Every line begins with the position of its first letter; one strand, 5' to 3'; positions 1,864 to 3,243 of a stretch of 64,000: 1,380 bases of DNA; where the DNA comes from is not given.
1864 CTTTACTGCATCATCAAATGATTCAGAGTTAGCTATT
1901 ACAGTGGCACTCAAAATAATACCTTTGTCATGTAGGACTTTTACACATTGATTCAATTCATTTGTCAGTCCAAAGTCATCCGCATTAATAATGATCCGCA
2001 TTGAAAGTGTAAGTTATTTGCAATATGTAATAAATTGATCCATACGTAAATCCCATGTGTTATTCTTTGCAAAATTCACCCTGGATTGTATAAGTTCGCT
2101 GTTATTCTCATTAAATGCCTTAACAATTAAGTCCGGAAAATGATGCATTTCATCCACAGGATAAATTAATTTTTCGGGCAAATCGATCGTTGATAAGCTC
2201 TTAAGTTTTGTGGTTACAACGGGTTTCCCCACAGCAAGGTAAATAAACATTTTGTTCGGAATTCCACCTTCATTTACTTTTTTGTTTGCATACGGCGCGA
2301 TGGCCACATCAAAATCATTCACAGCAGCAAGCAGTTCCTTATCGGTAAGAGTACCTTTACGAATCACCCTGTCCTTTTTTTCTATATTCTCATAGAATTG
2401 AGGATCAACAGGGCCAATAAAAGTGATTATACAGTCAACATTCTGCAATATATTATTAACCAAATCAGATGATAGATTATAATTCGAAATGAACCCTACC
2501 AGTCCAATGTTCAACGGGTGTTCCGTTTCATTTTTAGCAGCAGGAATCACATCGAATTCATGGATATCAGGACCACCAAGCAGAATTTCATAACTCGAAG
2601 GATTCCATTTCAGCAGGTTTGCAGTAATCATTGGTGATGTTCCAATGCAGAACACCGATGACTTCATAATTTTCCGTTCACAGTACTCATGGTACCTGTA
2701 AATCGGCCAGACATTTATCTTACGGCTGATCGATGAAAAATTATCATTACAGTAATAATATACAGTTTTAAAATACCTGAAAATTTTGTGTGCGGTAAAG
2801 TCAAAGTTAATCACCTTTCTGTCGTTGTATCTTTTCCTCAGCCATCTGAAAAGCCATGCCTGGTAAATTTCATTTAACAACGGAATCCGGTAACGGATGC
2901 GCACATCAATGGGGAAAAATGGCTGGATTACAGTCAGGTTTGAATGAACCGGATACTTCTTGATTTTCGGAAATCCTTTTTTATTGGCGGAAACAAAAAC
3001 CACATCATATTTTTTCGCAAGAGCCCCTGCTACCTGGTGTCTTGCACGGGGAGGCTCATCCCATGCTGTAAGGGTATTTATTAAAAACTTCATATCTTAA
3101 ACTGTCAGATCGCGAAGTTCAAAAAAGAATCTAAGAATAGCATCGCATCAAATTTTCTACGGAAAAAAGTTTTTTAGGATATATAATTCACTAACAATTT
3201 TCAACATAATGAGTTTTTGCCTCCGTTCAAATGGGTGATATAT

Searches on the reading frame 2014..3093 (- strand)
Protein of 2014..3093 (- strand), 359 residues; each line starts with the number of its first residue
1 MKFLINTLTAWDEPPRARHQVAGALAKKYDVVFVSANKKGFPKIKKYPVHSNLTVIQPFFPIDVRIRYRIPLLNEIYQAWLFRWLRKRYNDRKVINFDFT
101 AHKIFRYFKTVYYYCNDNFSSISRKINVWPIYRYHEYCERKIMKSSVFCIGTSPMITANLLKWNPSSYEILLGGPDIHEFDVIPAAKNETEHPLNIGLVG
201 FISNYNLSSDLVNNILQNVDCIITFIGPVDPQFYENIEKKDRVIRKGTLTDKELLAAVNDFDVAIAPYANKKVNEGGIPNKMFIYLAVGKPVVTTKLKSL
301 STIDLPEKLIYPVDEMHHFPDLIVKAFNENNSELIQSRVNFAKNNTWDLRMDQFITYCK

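Call 44: search_protein_families(library=pfam, proteins=[window:2014-3093:-], max_evalue=0.00001)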
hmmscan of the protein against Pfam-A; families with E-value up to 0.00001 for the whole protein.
window:2014-3093:- (359 aa): 1 family
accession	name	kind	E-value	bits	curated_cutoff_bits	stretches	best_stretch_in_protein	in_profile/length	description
PF13692.12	Glyco_trans_1_4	-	1.2e-06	29.3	27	1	213-302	25-113/142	Glycosyl transferases group 1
